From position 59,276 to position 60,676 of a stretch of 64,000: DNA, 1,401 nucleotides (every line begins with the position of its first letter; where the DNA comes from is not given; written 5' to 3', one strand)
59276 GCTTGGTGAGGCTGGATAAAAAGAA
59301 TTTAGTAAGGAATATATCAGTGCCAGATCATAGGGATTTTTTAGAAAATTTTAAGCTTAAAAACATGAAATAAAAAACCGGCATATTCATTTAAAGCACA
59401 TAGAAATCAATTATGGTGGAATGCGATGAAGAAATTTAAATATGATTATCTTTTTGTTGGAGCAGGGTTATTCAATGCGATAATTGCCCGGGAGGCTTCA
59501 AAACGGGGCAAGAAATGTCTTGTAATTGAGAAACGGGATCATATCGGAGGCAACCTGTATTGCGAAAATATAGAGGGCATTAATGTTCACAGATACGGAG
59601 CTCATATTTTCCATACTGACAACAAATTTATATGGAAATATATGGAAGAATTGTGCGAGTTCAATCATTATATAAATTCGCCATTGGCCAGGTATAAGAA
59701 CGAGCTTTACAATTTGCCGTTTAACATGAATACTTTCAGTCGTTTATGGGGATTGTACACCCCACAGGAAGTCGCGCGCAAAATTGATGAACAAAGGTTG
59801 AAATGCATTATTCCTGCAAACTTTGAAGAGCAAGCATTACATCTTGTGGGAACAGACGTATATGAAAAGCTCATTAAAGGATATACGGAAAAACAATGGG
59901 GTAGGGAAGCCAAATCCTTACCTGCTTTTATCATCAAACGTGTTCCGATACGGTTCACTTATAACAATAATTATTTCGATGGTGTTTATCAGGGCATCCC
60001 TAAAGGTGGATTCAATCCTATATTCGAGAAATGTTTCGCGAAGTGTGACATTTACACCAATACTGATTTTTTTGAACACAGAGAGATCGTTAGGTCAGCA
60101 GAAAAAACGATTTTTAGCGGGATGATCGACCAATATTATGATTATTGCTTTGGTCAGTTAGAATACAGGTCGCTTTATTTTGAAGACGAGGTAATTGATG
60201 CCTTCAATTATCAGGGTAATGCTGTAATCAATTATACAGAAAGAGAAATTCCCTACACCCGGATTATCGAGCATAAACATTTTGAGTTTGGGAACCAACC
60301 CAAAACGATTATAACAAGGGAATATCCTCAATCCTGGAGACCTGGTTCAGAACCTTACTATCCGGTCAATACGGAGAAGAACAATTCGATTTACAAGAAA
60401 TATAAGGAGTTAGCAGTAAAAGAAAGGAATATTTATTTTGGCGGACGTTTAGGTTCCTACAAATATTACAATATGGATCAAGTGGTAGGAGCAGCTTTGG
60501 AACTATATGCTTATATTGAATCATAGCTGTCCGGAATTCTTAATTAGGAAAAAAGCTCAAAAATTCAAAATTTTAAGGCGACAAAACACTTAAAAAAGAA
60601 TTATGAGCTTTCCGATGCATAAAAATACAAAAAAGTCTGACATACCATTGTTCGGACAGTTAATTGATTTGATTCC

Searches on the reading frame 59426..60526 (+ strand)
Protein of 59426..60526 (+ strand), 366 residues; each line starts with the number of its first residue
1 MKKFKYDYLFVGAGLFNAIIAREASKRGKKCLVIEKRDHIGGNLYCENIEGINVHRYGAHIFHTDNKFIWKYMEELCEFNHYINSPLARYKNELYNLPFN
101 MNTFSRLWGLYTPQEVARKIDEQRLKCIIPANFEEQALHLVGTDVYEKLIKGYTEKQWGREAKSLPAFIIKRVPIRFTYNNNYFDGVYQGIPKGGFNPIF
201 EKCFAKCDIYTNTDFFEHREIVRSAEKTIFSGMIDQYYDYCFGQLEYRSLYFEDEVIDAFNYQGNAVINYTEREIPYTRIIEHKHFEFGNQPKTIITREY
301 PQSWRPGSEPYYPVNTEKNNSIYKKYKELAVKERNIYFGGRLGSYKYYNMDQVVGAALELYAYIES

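Call 65: search_protein_families(library=pfam, proteins=[window:59426-60526:+])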
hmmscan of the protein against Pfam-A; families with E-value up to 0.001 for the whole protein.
window:59426-60526:+ (366 aa): 3 families
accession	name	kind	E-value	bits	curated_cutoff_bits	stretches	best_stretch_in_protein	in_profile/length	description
PF03275.19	GLF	-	7.9e-78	261.2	26.3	1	148-347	1-203/203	UDP-galactopyranose mutase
PF13450.12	NAD_binding_8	-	1.4e-17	64.2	21.9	1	11-76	2-68/68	NAD(P)-binding Rossmann-like domain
PF01593.30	Amino_oxidase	-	2.6e-05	24.1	19.8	1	21-87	7-71/443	Flavin containing amine oxidoreductase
